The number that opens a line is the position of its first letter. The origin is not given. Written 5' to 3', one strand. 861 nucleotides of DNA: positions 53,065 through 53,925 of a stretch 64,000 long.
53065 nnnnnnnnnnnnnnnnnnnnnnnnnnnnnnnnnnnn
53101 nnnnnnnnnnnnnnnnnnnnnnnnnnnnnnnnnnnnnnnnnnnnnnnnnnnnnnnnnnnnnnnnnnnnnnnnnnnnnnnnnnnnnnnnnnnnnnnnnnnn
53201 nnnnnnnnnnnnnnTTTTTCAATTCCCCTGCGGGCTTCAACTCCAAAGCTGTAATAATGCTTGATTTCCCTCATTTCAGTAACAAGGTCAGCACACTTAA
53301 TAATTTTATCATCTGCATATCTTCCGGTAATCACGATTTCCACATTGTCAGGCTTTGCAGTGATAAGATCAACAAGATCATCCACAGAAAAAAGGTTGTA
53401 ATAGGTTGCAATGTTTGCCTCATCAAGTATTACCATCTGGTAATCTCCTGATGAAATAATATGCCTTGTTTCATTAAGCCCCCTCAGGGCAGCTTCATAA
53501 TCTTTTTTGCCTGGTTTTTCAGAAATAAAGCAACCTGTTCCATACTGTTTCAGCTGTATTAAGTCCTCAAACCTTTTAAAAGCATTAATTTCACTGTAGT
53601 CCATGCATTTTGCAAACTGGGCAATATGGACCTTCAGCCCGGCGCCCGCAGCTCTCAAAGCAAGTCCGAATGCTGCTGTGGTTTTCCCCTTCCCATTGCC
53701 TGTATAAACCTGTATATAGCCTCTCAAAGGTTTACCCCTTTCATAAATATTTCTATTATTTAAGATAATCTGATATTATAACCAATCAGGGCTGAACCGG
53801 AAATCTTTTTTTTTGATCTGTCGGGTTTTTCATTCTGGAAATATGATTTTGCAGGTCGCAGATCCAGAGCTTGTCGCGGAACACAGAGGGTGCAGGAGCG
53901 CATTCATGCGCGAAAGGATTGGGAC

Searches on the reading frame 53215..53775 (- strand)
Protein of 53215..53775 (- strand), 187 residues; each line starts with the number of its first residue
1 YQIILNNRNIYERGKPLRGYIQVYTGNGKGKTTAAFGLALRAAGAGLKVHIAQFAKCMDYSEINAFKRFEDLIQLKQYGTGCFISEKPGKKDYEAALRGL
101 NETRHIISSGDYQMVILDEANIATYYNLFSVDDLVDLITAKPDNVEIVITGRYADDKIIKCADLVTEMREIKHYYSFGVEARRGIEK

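Call 33: search_protein_families(library=pfam, proteins=[window:53215-53775:-], max_evalue=0.001)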
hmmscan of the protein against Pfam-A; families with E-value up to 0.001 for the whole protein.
window:53215-53775:- (187 aa): 1 family
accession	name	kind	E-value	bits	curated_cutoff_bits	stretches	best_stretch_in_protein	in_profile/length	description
PF02572.21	CobA_CobO_BtuR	-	1.9e-61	207.7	25.7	1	18-186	2-171/172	ATP:corrinoid adenosyltransferase BtuR/CobO/CobP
